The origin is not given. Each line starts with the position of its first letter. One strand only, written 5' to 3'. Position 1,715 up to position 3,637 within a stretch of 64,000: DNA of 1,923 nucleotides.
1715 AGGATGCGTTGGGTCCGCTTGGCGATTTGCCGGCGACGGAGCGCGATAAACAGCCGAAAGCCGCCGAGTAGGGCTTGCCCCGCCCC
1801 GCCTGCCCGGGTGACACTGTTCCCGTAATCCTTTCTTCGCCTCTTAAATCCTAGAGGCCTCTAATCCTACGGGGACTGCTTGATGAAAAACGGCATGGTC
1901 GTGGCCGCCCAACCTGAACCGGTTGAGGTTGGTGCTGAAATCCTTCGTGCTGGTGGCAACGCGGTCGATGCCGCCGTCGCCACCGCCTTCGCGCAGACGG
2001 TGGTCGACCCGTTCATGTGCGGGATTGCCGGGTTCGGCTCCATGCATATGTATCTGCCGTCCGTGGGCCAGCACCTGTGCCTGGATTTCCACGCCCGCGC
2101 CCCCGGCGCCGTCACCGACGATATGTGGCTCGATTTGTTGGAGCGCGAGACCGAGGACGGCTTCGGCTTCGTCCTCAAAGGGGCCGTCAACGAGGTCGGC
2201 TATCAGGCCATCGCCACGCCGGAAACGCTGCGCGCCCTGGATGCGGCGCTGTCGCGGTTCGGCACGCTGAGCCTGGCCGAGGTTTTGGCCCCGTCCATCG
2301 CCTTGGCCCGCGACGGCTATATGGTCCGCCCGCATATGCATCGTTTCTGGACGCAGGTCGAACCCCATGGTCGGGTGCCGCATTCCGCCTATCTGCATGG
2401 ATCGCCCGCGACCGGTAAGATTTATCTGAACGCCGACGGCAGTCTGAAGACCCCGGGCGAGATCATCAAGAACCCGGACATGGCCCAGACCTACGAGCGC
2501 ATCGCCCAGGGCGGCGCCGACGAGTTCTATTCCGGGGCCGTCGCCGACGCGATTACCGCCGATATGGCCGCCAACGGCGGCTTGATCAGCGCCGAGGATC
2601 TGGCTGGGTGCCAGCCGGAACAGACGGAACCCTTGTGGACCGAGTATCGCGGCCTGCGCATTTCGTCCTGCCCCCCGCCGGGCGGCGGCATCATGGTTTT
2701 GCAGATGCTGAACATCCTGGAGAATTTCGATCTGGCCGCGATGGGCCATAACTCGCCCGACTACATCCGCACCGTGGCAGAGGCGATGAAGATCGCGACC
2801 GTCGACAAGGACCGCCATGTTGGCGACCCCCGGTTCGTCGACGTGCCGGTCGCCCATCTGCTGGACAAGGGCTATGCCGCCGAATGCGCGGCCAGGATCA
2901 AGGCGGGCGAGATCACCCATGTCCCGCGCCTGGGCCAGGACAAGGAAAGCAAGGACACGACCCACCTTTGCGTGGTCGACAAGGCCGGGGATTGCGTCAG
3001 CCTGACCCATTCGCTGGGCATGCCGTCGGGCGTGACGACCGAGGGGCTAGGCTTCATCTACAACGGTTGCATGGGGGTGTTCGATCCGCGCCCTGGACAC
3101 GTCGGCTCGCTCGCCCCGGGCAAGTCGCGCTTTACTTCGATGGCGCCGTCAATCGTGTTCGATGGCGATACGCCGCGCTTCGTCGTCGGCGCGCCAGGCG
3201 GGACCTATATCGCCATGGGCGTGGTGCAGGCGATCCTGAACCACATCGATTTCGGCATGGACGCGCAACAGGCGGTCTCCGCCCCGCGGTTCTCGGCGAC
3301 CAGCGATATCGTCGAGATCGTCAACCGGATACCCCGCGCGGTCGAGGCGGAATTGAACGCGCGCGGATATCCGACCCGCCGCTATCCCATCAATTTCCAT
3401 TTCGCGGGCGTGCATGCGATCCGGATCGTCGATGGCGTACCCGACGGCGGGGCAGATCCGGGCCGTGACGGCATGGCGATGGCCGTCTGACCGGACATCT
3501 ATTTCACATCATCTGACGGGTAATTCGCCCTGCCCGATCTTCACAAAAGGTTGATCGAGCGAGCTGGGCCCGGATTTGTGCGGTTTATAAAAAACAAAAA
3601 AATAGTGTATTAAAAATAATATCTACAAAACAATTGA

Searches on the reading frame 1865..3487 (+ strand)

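Call 55: search_protein_families(library=pfam, proteins=[window:1865-3487:+], max_evalue=0.001)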
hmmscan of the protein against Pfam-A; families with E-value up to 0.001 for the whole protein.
window:1865-3487:+ (541 aa): 1 family
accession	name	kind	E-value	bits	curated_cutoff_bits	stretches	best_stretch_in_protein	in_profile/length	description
PF01019.26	G_glu_transpept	-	3.9e-128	428.9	27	1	25-536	2-512/512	Gamma-glutamyltranspeptidase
